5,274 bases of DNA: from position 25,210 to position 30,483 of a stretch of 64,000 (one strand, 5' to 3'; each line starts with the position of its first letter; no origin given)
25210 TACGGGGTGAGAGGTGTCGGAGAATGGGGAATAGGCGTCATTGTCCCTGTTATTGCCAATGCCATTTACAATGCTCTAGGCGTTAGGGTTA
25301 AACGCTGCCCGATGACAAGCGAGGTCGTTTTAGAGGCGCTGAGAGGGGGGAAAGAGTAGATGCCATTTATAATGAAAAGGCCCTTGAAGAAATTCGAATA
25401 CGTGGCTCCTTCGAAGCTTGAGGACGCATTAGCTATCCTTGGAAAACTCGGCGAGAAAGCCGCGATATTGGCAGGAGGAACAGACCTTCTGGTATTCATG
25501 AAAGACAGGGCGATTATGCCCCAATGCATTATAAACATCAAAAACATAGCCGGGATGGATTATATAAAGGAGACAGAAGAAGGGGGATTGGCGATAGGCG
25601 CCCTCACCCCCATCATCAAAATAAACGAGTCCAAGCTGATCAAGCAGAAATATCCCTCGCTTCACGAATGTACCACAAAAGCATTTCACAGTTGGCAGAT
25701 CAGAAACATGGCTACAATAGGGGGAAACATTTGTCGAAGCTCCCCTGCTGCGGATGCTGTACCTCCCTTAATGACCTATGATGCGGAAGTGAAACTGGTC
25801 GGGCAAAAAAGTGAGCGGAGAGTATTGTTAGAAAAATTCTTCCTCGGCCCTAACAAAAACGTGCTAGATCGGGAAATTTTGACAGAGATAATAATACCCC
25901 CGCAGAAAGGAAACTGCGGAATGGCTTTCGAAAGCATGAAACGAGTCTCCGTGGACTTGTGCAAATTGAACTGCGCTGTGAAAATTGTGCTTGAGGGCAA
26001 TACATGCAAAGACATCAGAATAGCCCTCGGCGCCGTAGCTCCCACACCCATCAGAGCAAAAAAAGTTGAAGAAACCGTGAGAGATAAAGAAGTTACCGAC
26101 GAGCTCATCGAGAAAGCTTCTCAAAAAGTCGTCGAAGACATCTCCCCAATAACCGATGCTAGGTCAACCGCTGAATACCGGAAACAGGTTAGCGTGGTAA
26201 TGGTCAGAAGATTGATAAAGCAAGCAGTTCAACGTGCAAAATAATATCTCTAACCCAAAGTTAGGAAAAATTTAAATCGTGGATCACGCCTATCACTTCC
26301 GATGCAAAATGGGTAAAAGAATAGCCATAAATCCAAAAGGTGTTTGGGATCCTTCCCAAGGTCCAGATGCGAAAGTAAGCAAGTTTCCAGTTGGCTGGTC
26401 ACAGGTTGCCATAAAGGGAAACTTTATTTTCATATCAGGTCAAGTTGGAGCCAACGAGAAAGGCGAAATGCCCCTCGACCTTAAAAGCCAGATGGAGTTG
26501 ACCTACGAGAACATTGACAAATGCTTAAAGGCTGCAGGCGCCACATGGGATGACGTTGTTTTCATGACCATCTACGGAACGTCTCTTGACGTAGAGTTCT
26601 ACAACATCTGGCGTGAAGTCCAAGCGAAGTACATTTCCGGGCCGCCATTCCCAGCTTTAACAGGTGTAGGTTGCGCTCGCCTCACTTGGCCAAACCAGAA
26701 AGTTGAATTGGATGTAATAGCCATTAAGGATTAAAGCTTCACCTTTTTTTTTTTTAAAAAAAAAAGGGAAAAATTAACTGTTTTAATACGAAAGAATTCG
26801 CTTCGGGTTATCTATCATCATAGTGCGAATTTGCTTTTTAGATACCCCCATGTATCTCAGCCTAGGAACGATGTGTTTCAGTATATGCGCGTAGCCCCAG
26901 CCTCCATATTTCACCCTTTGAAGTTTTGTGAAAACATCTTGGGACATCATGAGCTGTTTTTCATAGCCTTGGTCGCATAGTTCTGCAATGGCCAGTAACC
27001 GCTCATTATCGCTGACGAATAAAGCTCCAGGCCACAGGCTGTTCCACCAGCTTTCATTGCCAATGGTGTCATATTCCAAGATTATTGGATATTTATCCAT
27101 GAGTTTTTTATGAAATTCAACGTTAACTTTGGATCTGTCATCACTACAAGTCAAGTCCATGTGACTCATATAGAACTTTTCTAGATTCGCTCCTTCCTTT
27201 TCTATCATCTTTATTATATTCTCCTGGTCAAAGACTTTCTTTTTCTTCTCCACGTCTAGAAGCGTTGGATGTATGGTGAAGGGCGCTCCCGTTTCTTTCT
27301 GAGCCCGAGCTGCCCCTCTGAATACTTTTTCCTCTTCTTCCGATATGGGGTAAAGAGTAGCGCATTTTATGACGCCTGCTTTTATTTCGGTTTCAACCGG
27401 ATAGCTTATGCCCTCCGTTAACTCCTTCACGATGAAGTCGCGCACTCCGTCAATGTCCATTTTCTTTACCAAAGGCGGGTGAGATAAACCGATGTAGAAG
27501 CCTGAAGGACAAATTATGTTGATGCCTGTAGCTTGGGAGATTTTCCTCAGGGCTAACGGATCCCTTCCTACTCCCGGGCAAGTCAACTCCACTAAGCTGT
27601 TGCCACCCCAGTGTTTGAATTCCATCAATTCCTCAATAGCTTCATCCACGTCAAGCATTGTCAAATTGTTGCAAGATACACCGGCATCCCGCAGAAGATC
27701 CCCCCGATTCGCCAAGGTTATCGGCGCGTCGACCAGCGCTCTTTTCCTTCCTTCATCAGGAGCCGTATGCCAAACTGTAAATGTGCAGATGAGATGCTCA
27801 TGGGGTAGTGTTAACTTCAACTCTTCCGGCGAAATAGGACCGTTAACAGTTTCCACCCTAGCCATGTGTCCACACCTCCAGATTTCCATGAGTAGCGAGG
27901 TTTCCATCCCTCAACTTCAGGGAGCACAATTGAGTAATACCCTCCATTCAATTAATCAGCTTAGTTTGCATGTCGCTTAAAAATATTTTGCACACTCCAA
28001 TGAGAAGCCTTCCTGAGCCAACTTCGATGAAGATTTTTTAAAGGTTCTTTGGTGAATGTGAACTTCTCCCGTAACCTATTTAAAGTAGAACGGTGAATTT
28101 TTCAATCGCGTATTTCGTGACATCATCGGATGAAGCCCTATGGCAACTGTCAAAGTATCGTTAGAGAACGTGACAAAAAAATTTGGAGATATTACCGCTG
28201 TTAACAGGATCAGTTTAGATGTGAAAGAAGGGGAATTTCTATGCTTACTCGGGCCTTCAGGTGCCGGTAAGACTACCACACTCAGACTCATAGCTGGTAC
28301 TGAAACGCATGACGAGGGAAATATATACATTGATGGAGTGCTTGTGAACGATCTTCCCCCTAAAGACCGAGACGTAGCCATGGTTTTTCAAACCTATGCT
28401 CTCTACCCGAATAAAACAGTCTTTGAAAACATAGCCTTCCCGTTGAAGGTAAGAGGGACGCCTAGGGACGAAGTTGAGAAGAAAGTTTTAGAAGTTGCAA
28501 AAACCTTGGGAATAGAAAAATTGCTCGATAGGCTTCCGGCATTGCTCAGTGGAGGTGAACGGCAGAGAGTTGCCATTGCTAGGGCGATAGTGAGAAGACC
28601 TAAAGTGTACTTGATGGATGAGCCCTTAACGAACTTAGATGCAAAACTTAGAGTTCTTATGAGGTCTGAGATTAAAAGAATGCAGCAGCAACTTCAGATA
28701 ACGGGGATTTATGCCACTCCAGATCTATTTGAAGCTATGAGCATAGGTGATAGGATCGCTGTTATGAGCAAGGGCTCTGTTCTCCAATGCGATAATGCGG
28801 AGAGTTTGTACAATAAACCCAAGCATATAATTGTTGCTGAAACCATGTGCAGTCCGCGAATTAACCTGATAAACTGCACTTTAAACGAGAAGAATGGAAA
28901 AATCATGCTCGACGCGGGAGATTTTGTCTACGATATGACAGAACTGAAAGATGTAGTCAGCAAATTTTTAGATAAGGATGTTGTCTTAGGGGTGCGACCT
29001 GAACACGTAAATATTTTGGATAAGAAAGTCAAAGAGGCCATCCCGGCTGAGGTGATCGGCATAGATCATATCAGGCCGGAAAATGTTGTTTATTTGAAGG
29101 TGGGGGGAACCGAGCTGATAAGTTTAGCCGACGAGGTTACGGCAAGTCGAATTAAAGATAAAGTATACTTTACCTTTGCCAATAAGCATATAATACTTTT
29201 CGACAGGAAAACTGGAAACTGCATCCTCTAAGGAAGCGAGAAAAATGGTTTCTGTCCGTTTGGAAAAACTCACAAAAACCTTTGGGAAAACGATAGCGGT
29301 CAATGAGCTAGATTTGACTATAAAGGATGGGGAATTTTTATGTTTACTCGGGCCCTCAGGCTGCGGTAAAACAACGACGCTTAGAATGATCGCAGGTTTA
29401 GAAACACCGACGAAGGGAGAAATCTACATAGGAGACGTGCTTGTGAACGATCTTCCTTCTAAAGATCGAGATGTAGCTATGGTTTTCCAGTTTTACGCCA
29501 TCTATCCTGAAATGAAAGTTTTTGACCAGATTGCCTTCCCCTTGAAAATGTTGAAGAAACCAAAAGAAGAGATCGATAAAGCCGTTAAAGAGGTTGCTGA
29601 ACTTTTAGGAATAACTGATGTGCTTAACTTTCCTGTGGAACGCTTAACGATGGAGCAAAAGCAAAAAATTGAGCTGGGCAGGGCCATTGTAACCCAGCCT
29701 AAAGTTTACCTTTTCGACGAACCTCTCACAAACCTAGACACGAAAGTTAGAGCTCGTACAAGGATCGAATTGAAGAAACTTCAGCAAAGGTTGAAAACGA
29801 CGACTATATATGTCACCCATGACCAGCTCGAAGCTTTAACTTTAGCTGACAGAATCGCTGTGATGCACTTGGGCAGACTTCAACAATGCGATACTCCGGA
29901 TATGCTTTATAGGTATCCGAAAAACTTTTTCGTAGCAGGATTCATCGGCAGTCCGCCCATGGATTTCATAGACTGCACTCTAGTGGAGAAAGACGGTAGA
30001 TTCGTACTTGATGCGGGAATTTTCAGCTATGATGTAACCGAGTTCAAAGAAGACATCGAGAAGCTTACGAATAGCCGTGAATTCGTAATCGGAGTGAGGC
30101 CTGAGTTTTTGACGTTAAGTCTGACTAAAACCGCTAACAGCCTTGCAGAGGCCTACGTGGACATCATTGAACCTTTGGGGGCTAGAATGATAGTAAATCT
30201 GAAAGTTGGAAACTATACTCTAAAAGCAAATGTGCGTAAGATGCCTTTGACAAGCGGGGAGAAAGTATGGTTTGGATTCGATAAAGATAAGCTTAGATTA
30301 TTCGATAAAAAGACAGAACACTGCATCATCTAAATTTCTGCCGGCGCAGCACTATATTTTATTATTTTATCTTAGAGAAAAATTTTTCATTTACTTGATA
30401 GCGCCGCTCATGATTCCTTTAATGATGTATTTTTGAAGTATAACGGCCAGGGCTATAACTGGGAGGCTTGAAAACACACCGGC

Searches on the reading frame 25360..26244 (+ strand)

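Call 8: search_protein_families(library=pfam, proteins=[window:25360-26244:+])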
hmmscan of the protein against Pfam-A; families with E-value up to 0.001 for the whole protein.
window:25360-26244:+ (294 aa): 2 families
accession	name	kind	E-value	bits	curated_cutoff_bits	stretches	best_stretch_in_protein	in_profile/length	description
PF00941.27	FAD_binding_5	-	5.7e-46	156.9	27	1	11-181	2-169/170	FAD binding domain in molybdopterin dehydrogenase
PF03450.22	CO_deh_flav_C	-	6e-28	97.4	25.5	1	189-288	2-101/102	CO dehydrogenase flavoprotein C-terminal domain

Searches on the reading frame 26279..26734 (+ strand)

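Call 57: search_protein_families(library=pfam, proteins=[window:26279-26734:+], max_evalue=0.00001)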
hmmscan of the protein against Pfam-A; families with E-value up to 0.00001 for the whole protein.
window:26279-26734:+ (151 aa): 1 family
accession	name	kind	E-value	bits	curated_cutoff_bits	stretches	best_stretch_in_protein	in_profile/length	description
PF01042.26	Ribonuc_L-PSP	-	1.9e-22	80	27.3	1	39-149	10-120/121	Endoribonuclease L-PSP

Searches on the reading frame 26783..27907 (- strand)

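Call 8: search_protein_families(library=pfam, proteins=[window:26783-27907:-])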
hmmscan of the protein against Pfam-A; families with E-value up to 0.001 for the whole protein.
window:26783-27907:- (374 aa): 1 family
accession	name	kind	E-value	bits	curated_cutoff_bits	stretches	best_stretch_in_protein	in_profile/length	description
PF02126.24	PTE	-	5.9e-59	200.4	22.4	1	25-372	1-297/298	Phosphotriesterase family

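Call 66: search_protein_families(library=ncbifam, proteins=[window:26783-27907:-], max_evalue=0.00001)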
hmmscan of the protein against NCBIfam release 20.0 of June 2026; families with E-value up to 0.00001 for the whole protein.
window:26783-27907:- (374 aa): 3 families
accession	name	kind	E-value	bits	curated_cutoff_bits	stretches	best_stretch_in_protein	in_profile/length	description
NF007373.0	PRK09875.1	equivalog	3.3e-29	102.3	486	1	91-371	37-290/292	phosphotriesterase-related protein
NF045706.1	PhFuoseLconase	equivalog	3.9e-24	85.4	630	1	81-374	39-326/332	phospho-furanose lactonase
NF041153.1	organophos_OPH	equivalog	1.2e-20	74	500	1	89-373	82-359/365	organophosphate hydrolase OPH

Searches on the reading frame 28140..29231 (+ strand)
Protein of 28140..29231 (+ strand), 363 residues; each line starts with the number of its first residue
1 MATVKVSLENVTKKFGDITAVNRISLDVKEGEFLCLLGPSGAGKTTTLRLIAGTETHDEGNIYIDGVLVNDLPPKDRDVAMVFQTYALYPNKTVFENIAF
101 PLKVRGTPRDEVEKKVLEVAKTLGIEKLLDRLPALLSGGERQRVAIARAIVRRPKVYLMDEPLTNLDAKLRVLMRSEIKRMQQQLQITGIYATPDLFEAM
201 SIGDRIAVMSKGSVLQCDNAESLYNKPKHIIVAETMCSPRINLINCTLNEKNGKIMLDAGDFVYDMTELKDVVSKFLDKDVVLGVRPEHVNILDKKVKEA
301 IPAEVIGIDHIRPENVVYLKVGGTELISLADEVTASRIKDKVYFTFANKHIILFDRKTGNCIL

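Call 8: search_protein_families(library=pfam, proteins=[window:28140-29231:+])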
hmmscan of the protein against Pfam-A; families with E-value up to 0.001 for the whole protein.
window:28140-29231:+ (363 aa): 4 families
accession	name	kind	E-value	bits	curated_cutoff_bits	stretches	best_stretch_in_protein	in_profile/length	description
PF00005.33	ABC_tran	-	4.4e-35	121.7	25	1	22-163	2-136/137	ABC transporter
PF17912.7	OB_MalK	-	1.8e-07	32.3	27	1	238-290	2-53/53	MalK OB fold domain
PF02463.25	SMC_N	-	0.00038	20.4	40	0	75-201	119-206/220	RecF/RecN/SMC N terminal domain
PF13401.12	AAA_22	-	0.00091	20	27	0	31-76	5-33/130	AAA domain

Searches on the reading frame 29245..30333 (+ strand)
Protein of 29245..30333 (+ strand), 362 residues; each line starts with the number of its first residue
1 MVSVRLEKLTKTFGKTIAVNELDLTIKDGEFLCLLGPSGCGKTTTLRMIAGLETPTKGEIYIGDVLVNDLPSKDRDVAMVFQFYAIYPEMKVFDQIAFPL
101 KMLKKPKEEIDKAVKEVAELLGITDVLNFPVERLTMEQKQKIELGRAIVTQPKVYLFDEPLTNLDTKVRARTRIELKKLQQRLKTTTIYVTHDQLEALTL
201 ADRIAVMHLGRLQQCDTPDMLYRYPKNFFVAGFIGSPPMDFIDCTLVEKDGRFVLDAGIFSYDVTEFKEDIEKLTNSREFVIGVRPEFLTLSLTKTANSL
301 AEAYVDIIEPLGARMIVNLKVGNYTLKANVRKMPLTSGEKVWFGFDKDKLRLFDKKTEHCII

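Call 8: search_protein_families(library=pfam, proteins=[window:29245-30333:+])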
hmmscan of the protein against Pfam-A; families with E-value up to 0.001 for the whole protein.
window:29245-30333:+ (362 aa): 4 families
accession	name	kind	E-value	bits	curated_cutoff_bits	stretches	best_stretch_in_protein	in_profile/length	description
PF00005.33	ABC_tran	-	1.9e-28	100.2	25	1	20-161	2-136/137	ABC transporter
PF17912.7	OB_MalK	-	2.8e-08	34.9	27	1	235-287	1-51/53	MalK OB fold domain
PF08402.16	TOBE_2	-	1.1e-06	29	21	1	282-353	1-76/76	TOBE domain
PF03215.21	Rad17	-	0.00052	20.4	23.8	1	29-96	45-112/186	Rad17 P-loop domain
